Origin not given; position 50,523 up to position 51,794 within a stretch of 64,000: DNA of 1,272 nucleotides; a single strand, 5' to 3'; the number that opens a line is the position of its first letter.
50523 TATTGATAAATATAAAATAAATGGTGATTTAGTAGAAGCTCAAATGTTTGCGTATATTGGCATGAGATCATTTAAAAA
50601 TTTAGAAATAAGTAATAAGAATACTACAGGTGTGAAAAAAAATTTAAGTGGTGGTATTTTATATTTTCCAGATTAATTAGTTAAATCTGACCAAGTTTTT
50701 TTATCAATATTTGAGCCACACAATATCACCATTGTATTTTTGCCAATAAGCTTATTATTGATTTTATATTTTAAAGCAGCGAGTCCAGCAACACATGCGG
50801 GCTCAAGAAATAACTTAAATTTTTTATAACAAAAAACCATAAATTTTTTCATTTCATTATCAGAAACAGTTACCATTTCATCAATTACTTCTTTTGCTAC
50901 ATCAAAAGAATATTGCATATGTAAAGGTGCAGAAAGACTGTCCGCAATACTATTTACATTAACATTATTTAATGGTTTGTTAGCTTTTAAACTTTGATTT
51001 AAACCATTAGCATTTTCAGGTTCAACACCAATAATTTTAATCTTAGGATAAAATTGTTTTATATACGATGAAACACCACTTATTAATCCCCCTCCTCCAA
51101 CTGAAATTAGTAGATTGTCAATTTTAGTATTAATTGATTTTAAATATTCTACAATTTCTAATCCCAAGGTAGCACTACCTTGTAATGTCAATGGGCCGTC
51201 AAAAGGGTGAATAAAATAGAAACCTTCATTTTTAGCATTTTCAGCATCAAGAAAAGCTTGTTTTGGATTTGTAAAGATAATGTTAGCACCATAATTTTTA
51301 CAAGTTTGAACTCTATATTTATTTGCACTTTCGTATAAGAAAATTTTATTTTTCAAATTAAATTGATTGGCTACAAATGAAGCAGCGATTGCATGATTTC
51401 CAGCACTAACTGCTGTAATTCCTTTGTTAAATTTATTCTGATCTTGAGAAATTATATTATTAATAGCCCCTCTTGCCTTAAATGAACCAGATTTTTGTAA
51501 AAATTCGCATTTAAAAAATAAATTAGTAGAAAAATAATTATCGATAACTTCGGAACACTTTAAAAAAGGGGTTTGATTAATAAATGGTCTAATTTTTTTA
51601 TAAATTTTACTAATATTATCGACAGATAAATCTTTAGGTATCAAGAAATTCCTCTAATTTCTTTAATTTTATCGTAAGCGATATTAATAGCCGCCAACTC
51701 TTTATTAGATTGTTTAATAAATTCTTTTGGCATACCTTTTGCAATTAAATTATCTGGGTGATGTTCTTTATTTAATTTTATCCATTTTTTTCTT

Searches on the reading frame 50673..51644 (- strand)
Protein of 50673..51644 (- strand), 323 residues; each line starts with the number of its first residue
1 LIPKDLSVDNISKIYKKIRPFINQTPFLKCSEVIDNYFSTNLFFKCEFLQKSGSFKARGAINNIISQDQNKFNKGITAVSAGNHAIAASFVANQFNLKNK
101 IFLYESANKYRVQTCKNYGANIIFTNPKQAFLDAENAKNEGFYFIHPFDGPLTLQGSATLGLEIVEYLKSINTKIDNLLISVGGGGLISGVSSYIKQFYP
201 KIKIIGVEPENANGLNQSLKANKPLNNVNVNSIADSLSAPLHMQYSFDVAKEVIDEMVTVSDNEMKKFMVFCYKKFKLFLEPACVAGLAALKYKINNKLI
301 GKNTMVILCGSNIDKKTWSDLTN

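Call 17: search_protein_families(library=pfam, proteins=[window:50673-51644:-])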
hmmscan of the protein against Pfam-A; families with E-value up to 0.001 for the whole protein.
window:50673-51644:- (323 aa): 1 family
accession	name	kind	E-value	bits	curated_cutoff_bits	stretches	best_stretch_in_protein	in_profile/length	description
PF00291.31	PALP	-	4.2e-67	227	35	1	18-310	1-295/295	Pyridoxal-phosphate dependent enzyme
